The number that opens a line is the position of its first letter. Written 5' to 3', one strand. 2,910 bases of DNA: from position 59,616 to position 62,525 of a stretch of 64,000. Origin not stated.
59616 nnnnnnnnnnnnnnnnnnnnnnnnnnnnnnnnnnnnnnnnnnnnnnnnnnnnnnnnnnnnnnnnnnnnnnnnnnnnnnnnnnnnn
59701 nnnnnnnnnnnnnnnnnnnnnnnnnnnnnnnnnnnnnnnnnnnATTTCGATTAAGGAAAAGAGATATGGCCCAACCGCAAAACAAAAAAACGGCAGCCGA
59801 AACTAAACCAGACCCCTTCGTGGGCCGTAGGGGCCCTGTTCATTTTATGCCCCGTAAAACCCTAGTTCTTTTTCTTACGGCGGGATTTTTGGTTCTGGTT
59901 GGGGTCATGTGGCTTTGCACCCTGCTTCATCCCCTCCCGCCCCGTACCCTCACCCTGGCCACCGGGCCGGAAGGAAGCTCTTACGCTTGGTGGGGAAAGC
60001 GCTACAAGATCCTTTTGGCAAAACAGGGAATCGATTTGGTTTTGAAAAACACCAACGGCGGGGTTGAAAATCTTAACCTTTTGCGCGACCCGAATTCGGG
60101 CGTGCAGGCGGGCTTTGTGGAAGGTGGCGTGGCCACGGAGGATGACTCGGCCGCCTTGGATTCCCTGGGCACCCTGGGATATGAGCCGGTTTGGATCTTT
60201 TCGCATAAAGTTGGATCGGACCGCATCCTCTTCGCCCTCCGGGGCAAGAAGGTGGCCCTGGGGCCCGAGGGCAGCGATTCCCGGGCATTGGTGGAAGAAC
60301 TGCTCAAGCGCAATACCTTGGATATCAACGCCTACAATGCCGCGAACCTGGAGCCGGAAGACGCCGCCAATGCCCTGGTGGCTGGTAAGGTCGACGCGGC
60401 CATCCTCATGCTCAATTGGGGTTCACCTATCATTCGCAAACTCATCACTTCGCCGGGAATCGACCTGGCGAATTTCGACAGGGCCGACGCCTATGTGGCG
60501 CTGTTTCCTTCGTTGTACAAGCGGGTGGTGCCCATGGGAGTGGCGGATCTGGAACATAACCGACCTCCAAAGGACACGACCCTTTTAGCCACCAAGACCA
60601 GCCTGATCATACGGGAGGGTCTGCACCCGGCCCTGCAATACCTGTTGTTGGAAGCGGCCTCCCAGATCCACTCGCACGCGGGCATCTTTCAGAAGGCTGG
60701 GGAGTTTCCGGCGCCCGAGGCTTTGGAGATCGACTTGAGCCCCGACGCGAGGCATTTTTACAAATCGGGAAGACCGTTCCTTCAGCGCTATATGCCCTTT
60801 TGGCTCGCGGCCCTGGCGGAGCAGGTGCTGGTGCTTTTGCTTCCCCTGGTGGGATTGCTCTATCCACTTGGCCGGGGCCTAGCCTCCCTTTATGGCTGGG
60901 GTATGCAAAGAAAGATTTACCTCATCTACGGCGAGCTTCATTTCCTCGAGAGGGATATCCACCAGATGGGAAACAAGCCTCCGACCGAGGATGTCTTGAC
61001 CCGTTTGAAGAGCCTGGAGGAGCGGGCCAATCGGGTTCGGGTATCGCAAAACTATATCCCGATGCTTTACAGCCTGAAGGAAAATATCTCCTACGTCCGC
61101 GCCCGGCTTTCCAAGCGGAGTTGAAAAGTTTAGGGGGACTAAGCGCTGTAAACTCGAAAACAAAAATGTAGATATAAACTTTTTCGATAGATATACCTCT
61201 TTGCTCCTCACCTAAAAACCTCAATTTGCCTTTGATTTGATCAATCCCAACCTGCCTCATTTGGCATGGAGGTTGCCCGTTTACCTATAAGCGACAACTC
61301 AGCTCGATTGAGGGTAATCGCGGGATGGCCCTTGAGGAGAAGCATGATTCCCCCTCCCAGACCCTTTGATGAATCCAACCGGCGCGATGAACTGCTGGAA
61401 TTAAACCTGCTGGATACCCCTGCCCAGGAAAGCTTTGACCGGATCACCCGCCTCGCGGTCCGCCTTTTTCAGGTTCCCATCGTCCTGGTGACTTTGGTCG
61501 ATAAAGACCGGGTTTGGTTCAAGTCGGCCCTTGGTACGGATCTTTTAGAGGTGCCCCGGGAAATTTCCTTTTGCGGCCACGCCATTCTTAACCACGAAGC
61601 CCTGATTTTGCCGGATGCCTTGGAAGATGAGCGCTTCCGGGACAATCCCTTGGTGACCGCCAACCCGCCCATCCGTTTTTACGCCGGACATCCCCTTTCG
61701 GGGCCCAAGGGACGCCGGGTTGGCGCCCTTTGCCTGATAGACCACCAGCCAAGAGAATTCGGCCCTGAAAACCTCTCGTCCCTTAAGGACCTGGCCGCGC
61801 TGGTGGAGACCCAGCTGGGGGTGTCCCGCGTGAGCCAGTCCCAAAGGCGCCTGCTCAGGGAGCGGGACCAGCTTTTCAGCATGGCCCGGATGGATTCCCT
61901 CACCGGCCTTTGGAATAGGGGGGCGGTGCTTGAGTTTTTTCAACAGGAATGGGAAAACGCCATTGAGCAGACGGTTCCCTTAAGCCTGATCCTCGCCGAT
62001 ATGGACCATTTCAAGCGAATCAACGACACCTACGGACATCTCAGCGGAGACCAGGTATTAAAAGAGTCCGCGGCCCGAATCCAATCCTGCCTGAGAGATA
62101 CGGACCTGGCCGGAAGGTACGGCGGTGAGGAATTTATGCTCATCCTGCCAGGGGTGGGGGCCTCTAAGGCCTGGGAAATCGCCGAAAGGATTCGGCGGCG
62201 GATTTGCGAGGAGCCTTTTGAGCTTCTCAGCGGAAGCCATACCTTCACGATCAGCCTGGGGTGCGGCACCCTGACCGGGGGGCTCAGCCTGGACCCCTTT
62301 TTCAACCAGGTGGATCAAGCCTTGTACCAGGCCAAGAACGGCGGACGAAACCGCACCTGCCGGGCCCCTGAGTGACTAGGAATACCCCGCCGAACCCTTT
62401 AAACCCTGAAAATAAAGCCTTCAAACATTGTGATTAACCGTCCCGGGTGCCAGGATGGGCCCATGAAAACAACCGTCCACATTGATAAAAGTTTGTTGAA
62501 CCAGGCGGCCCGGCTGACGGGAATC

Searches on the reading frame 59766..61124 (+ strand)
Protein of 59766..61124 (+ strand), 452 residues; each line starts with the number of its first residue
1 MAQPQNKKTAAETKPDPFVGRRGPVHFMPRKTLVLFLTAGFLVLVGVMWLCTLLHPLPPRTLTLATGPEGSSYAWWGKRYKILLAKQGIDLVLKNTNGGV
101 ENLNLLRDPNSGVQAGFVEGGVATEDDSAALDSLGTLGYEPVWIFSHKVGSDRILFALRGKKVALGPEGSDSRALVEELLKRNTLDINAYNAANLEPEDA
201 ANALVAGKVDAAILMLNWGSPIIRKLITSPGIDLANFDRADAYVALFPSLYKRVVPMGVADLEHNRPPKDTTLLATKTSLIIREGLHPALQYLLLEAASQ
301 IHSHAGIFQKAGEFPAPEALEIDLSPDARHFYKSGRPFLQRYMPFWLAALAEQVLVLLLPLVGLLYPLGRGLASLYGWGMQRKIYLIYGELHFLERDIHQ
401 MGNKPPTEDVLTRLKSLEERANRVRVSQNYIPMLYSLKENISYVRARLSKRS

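Call 43: search_protein_families(library=ncbifam, proteins=[window:59766-61124:+], max_evalue=0.001)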
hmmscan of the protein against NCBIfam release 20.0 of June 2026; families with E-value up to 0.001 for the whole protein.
window:59766-61124:+ (452 aa): 2 families
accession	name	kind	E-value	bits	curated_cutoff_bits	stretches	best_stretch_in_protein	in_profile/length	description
TIGR02122.1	TRAP_TAXI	subfamily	3e-12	46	84.35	1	43-296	14-276/320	TAXI family TRAP transporter solute-binding subunit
TIGR01728.1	SsuA_fam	subfamily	2.2e-07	30.4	163.5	1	158-220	101-162/290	aliphatic sulfonate ABC transporter substrate-binding protein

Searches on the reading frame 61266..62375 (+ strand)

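Call 43: search_protein_families(library=ncbifam, proteins=[window:61266-62375:+], max_evalue=0.001)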
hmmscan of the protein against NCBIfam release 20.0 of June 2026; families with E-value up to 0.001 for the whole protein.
window:61266-62375:+ (369 aa): 21 families
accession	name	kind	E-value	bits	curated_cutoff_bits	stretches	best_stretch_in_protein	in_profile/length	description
NF007135.0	PRK09581.1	equivalog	2.6e-49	168.3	474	1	175-366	263-454/457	PleD family two-component system response regulator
TIGR00254.1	GGDEF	domain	9.6e-47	158.8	37.4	1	205-364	3-164/168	diguanylate cyclase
NF038266.1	diguan_SiaD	equivalog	1e-46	159.4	290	1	186-363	72-251/252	biofilm regulation diguanylate cyclase SiaD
NF007380.0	PRK09894.1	equivalog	3.1e-43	148.2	256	1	204-367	126-287/296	diguanylate cyclase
NF007423.1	PRK09966.1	equivalog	1.2e-36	126.5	325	1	188-357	220-390/390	diguanylate cyclase DgcN/YfiN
NF011955.1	PRK15426.1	equivalog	1.2e-36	126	408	1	206-366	397-560/564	cellulose biosynthesis regulator diguanylate cyclase DgcQ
NF041606.1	dguan_cyc_DgcA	equivalog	1.8e-35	122.5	370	1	202-364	173-336/340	diguanylate cyclase DgcA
NF047654.1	DiguCycDgcRLepto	equivalog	2.6e-32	111.9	500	1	193-364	119-293/295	diguanylate cyclase DgcR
NF051473.1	DigCycDgcsShew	equivalog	8.6e-31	107.4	400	1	204-363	132-287/291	diguanylate cyclase DgcS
NF007599.0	PRK10245.1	equivalog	2.9e-28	98.4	402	1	189-365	191-368/371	diguanylate cyclase AdrA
NF040885.1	diguan_DgcJ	equivalog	6.8e-28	97.7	500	1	196-362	330-491/493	diguanylate cyclase DgcJ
NF007474.0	PRK10060.1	equivalog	1.1e-26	93.2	782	1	199-365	229-393/663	cyclic di-GMP phosphodiesterase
NF007298.0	PRK09776.1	equivalog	7.8e-26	90.3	1135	1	194-363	674-841/1111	diguanylate cyclase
NF045675.1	PhdiestaseDibA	equivalog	1.3e-22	80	980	1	198-362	194-359/623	phosphodiesterase DibA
NF047872.1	GGDEF_GdpS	equivalog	3.7e-20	72.4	400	1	208-364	188-347/355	GGDEF domain-containing protein GdpS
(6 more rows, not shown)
